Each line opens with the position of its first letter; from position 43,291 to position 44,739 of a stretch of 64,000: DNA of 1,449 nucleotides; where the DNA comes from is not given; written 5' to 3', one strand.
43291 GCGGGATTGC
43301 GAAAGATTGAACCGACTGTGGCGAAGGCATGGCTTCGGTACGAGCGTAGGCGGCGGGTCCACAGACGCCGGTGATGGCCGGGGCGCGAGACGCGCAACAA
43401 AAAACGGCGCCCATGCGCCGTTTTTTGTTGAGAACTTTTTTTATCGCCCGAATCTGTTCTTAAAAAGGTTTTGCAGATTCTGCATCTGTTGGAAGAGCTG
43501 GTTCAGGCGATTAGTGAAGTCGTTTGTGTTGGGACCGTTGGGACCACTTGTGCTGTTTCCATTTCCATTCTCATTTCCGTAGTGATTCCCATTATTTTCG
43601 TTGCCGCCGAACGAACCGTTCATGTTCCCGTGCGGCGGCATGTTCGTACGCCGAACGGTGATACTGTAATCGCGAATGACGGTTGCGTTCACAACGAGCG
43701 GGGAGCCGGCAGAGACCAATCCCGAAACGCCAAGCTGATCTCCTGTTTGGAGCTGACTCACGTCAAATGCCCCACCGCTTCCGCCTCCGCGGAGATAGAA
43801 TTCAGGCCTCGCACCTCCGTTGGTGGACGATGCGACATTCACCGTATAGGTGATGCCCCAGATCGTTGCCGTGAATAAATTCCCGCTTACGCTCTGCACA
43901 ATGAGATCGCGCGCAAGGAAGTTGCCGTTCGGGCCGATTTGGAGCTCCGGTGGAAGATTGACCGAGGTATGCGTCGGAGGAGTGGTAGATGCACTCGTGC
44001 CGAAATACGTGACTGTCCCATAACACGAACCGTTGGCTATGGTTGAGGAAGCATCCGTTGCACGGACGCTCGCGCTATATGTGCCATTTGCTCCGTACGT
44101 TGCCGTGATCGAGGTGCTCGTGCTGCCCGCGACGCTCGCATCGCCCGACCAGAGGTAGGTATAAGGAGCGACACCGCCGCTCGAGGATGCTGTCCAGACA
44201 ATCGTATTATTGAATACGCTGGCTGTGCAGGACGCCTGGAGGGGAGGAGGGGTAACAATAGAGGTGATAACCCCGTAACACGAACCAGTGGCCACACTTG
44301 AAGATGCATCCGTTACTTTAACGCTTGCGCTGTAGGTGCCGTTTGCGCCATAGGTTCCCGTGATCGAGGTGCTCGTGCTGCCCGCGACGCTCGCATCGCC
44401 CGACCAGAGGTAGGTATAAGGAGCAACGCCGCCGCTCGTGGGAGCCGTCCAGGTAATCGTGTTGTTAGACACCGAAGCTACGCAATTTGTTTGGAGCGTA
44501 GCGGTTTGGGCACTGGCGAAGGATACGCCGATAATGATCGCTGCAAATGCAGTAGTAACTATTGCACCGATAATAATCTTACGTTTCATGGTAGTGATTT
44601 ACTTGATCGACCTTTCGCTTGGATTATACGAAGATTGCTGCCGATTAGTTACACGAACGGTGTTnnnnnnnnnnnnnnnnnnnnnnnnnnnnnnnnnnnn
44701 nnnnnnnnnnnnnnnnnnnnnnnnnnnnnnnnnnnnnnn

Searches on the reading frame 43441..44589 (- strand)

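Call 62: search_protein_families(library=pfam, proteins=[window:43441-44589:-], max_evalue=0.001)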
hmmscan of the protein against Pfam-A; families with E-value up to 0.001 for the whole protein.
window:43441-44589:- (382 aa): 3 families
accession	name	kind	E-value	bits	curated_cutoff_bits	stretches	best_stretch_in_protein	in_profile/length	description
PF18911.6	PKD_4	-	4.7e-07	30.2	27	0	133-185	25-76/85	PKD domain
PF00801.26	PKD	-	5.5e-06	26.7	23.5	0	23-101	10-74/80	PKD domain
PF13573.12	SprB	-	9.1e-06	25.7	28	1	133-151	18-36/37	SprB repeat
